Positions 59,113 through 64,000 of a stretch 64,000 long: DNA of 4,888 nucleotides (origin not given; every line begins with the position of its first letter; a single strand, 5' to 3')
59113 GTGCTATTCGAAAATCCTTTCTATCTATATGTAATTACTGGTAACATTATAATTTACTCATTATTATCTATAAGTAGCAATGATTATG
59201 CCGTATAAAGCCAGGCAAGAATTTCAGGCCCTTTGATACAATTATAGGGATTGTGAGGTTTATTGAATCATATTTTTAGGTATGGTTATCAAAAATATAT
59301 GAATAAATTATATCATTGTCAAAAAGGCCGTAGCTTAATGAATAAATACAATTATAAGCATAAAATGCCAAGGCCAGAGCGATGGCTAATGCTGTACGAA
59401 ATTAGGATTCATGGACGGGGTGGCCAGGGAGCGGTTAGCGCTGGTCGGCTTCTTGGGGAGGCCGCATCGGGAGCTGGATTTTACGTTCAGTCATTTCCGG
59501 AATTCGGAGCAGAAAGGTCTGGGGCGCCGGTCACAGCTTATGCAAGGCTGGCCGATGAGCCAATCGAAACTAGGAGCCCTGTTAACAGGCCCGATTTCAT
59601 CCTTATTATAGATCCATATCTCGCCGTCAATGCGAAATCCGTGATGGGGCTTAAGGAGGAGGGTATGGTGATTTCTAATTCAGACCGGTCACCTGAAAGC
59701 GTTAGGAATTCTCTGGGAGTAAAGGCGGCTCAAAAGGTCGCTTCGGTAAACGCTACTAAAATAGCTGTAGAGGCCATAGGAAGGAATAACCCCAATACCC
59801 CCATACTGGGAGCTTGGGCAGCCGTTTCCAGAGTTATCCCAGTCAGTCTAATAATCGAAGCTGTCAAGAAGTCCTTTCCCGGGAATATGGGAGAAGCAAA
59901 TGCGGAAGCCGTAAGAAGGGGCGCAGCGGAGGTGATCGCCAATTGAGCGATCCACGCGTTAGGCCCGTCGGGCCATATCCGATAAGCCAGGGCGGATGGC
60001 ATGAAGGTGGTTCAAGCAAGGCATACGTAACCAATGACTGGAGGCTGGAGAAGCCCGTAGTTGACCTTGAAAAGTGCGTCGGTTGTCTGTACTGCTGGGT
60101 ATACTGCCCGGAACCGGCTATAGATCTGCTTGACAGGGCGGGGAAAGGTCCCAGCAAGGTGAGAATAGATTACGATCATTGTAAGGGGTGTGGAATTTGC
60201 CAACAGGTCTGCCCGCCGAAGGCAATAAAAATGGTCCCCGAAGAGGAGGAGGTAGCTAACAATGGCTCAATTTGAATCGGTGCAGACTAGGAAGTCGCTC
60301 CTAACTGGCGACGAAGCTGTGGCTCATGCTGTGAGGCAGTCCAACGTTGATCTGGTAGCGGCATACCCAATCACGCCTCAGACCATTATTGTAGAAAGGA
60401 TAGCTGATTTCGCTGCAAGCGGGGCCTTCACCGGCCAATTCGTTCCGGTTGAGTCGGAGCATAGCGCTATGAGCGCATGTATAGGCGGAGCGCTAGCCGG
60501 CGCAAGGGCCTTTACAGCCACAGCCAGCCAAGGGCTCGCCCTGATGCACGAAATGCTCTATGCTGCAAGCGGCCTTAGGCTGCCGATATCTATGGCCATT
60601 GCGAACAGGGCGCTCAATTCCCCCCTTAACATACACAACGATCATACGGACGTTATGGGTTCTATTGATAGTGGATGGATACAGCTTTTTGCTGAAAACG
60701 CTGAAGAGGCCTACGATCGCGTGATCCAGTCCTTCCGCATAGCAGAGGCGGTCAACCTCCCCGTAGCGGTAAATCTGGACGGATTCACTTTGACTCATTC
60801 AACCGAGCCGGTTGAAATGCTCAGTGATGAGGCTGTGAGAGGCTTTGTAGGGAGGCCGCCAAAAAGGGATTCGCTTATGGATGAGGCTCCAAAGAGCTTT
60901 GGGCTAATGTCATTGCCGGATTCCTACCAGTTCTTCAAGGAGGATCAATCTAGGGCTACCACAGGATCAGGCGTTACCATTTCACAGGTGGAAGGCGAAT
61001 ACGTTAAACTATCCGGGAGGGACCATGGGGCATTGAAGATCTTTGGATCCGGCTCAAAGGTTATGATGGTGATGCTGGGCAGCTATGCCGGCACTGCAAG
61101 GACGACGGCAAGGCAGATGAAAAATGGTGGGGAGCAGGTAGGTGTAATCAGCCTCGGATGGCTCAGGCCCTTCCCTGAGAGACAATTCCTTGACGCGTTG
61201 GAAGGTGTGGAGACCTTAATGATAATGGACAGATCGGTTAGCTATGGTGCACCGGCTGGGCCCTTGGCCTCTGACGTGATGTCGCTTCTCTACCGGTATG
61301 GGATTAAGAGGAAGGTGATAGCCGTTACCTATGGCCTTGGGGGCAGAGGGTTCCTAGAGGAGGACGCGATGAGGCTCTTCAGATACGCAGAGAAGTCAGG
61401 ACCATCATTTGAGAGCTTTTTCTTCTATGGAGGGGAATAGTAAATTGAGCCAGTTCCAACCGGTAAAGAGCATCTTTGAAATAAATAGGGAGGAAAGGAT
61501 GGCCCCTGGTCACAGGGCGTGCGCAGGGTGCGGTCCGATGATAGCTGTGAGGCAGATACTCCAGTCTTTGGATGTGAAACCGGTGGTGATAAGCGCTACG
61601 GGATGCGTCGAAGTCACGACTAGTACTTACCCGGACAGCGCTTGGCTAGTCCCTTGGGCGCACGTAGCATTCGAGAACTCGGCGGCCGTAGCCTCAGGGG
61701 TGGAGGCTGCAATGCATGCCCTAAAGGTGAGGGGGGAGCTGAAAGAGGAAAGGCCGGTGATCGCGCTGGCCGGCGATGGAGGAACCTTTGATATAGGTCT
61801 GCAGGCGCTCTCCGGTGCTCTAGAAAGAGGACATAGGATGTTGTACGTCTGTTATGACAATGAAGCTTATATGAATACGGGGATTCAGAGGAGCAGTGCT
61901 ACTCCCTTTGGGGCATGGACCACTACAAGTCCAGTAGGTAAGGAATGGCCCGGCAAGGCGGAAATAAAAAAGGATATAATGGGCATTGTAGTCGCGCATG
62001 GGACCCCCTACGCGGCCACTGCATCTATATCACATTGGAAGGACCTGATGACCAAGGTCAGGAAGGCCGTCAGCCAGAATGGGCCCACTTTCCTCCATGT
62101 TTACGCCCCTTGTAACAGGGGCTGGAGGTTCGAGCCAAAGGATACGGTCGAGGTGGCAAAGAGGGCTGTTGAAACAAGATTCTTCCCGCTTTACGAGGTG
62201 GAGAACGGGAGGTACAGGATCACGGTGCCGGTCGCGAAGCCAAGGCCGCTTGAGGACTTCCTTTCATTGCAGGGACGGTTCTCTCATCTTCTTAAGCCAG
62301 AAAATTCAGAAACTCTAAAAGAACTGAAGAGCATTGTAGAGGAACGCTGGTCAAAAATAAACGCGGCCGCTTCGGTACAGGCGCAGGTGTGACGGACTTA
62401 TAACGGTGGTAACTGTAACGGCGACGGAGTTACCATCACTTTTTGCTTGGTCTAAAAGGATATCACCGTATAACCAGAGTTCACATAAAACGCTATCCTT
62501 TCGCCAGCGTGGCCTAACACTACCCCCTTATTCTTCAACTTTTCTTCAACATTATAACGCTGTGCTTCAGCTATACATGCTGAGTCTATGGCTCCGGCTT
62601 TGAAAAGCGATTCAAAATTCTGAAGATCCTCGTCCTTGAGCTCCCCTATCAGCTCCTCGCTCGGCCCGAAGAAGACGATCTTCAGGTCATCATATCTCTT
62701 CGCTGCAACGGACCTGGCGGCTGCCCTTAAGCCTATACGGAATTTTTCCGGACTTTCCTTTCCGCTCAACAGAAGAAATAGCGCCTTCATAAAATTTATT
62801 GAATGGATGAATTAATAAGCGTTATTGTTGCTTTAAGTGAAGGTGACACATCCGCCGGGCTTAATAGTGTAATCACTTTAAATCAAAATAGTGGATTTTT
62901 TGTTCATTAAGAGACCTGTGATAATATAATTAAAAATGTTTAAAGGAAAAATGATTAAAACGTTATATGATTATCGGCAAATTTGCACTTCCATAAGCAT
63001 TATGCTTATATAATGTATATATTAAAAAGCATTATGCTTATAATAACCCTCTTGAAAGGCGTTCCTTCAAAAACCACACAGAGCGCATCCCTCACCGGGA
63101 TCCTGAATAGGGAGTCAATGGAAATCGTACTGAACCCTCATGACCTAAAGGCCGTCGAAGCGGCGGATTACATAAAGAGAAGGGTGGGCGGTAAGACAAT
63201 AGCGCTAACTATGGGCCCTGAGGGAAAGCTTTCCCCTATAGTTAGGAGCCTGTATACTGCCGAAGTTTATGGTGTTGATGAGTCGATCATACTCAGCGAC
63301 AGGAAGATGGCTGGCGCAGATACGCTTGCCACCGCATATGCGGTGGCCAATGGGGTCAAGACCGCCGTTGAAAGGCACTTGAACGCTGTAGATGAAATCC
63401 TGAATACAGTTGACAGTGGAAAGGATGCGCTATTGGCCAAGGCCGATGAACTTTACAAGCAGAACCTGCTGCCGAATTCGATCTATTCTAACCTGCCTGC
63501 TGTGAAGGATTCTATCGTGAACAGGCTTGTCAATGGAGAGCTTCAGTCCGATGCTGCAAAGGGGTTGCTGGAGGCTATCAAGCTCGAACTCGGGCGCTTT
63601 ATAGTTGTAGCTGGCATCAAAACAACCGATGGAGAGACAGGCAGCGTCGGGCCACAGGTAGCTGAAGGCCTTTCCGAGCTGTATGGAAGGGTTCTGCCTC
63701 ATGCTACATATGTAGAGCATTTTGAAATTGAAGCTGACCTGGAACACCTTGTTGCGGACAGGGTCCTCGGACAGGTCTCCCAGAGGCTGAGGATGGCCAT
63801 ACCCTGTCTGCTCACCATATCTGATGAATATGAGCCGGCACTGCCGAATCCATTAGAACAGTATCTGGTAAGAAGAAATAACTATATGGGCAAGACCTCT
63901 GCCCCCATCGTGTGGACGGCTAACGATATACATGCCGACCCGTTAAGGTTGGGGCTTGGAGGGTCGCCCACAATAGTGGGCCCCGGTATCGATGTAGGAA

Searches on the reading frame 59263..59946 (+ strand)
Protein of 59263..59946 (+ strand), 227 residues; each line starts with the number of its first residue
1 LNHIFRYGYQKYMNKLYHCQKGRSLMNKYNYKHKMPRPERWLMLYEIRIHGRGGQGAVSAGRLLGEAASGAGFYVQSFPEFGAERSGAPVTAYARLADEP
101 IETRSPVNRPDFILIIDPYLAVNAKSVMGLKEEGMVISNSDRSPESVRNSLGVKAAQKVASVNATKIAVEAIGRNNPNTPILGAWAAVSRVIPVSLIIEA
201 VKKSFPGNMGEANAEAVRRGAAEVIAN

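Call 50: search_protein_families(library=pfam, proteins=[window:59263-59946:+], max_evalue=0.1)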
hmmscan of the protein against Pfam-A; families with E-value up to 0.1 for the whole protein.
window:59263-59946:+ (227 aa): 1 family
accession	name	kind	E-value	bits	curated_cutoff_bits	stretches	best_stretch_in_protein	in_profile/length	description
PF01558.24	POR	-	4.4e-38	131.6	27.4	1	53-221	1-172/173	Pyruvate ferredoxin/flavodoxin oxidoreductase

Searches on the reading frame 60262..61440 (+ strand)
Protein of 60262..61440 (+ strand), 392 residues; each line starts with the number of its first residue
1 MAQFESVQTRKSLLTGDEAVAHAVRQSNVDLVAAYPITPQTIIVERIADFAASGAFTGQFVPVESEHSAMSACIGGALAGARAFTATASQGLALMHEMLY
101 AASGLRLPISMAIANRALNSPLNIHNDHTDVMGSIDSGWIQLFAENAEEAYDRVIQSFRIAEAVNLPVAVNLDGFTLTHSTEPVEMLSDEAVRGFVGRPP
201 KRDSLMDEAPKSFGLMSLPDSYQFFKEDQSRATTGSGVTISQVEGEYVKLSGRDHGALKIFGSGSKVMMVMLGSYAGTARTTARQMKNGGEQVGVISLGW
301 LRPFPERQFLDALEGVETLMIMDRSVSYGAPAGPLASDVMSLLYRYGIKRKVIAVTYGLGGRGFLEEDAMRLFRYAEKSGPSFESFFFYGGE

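Call 50: search_protein_families(library=pfam, proteins=[window:60262-61440:+], max_evalue=0.1)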
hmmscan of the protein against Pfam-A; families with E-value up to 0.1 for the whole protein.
window:60262-61440:+ (392 aa): 3 families
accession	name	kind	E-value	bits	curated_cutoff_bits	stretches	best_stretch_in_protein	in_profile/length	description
PF01855.24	POR_N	-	4.8e-66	223.2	27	1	23-234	2-220/231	Pyruvate flavodoxin/ferredoxin oxidoreductase, thiamine diP-bdg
PF17147.9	PFOR_II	-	1.2e-19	71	27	1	266-364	2-97/102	Pyruvate:ferredoxin oxidoreductase core domain II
PF02780.25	Transketolase_C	-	0.0006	20.2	25.9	1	260-341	5-86/124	Transketolase, C-terminal domain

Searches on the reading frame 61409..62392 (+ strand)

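Call 50: search_protein_families(library=pfam, proteins=[window:61409-62392:+], max_evalue=0.1)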
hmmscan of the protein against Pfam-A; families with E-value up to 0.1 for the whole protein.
window:61409-62392:+ (327 aa): 1 family
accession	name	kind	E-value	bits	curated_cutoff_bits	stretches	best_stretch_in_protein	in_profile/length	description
PF02775.26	TPP_enzyme_C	-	2.2e-24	86.4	21.9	1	64-231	2-151/151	Thiamine pyrophosphate enzyme, C-terminal TPP binding domain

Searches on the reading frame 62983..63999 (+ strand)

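Call 50: search_protein_families(library=pfam, proteins=[window:62983-63999:+], max_evalue=0.1)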
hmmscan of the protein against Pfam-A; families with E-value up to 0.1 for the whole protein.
window:62983-63999:+ (339 aa): 1 family
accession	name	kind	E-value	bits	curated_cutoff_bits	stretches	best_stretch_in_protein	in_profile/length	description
PF01012.27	ETF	-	4.4e-16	59.6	26.7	1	40-127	3-87/181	Electron transfer flavoprotein domain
